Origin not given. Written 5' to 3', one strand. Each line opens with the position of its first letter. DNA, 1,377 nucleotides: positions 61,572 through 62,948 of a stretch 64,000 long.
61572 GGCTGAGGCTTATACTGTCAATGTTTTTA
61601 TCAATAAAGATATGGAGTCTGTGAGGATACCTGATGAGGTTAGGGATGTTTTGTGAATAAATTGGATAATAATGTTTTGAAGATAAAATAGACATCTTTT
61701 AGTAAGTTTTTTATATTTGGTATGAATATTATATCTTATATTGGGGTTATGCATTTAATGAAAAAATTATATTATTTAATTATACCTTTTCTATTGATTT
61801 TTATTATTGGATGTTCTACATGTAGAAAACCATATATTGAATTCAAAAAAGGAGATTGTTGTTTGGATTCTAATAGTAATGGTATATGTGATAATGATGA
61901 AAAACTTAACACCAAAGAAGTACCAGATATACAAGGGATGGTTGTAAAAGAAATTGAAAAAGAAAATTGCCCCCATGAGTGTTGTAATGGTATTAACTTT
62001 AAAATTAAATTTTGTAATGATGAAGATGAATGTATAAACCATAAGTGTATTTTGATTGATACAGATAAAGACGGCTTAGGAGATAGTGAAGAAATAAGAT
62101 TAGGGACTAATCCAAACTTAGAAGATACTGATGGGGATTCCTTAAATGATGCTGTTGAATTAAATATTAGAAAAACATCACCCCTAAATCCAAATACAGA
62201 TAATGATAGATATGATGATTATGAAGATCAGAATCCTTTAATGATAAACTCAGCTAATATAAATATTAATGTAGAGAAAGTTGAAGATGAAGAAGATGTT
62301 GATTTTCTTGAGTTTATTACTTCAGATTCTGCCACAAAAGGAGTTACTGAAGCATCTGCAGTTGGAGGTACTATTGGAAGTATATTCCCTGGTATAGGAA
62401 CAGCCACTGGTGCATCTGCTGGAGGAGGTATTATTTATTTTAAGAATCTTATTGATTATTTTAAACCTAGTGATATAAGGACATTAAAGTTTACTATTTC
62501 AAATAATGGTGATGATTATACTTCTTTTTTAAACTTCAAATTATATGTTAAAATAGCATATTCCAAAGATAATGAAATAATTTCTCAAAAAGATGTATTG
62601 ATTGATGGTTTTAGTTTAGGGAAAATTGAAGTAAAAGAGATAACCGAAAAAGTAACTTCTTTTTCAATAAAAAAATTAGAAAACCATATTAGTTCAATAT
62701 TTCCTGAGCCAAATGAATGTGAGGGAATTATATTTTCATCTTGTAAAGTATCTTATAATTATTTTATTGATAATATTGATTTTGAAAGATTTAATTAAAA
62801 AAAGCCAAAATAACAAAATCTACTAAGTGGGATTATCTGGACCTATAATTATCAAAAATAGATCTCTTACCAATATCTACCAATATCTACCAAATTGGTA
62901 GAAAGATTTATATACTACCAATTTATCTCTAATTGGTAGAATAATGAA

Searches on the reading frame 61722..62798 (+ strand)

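Call 58: search_protein_families(library=pfam, proteins=[window:61722-62798:+], max_evalue=0.0001)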
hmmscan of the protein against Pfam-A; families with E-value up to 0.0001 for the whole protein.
window:61722-62798:+ (358 aa): 1 family
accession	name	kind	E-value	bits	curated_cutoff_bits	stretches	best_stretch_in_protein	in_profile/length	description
PF18884.5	TSP3_bac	-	1.5e-05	25.1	25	0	113-132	1-20/22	Bacterial TSP3 repeat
